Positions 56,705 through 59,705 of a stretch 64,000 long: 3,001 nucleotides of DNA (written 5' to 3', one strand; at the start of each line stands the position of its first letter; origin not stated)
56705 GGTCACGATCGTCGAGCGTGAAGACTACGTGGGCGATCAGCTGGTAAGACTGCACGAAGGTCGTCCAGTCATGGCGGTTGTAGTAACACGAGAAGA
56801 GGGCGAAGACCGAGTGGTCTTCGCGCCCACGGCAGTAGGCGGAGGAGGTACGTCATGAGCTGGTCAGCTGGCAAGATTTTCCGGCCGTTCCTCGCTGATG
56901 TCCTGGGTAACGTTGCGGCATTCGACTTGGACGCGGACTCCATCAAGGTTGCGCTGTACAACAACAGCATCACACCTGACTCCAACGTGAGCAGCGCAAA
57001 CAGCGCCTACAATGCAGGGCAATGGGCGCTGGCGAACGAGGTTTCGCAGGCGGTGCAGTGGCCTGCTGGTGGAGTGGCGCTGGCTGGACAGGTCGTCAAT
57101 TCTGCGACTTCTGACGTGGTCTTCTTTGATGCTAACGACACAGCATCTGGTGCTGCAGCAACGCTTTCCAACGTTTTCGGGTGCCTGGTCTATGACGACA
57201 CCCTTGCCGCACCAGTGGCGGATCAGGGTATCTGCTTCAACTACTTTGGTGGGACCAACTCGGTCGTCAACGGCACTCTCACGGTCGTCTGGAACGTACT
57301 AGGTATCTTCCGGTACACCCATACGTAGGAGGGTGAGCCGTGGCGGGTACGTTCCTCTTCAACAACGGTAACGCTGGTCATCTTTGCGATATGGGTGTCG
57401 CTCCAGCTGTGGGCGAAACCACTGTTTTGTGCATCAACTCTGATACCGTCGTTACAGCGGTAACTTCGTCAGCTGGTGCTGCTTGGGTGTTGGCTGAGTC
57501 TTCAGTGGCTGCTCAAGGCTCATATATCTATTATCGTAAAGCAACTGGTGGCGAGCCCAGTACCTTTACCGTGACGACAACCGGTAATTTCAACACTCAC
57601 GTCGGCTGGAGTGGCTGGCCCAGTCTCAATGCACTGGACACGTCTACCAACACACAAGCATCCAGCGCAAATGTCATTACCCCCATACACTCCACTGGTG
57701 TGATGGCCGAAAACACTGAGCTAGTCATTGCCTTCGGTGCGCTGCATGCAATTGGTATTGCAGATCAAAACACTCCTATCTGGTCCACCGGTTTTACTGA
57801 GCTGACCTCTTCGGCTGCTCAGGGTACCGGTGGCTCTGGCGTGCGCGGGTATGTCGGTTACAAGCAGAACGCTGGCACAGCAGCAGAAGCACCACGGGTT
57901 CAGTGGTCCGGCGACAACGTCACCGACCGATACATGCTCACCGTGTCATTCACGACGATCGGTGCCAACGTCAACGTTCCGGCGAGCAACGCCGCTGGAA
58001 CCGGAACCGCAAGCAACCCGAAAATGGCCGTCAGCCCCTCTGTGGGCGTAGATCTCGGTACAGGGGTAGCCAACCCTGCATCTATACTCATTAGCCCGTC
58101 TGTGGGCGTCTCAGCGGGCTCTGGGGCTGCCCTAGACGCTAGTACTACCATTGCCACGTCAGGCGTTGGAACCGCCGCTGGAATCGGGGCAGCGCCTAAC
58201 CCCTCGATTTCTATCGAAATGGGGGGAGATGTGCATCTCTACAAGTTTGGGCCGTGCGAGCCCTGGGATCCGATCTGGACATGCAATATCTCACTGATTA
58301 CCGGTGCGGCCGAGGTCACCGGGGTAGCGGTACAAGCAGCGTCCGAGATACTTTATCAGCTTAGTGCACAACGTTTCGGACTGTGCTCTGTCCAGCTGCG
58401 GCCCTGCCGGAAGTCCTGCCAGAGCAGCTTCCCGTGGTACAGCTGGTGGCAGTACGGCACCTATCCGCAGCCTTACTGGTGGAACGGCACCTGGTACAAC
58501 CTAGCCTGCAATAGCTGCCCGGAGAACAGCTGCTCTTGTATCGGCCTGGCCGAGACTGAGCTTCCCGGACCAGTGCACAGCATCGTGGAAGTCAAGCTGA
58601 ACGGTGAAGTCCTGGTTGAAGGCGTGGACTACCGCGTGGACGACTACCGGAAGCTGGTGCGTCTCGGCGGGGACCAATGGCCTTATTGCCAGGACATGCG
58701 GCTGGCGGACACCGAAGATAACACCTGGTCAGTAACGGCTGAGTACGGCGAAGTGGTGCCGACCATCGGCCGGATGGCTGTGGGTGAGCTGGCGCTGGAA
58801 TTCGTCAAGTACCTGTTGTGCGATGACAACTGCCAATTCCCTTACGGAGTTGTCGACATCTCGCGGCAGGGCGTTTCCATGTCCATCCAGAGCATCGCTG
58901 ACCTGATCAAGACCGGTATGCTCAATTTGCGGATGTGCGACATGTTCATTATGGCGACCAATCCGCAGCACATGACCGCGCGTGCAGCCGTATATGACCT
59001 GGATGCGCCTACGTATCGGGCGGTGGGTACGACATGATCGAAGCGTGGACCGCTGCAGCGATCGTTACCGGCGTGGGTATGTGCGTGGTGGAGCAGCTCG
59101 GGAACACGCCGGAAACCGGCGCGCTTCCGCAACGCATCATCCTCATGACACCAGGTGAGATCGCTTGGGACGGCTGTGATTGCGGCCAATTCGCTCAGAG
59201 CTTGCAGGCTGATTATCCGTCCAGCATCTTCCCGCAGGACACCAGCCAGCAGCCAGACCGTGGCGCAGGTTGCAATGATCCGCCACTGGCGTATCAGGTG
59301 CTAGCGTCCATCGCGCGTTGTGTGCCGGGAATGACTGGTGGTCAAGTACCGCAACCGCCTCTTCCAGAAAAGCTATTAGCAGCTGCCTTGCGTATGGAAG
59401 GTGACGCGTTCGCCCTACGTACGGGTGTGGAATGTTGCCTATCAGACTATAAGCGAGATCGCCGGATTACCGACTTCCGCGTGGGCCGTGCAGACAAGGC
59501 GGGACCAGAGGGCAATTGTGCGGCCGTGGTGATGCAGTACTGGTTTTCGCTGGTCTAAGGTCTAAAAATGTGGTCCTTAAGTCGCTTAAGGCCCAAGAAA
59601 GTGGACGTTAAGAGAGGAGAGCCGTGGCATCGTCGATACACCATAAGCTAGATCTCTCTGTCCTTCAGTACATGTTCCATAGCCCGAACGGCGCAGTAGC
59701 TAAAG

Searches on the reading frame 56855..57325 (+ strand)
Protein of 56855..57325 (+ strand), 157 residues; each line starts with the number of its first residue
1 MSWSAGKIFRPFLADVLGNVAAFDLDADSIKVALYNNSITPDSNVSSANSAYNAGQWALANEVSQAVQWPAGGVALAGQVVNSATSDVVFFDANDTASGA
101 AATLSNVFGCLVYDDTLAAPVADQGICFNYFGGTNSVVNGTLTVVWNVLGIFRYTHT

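Call 54: search_protein_families(library=phrogs, proteins=[window:56855-57325:+], max_evalue=0.00001)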
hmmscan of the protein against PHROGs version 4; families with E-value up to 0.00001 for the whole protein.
window:56855-57325:+ (157 aa): 1 family
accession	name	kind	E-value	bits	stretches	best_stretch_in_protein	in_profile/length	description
phrog_644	-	unknown function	1.4e-07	32.5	1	22-155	20-143/174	-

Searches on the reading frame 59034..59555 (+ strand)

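Call 54: search_protein_families(library=phrogs, proteins=[window:59034-59555:+], max_evalue=0.00001)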
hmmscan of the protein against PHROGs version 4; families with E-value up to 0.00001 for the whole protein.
window:59034-59555:+ (174 aa): 1 family
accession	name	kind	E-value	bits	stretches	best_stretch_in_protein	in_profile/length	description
phrog_810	-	unknown function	1.2e-12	49.1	1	23-168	27-175/180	-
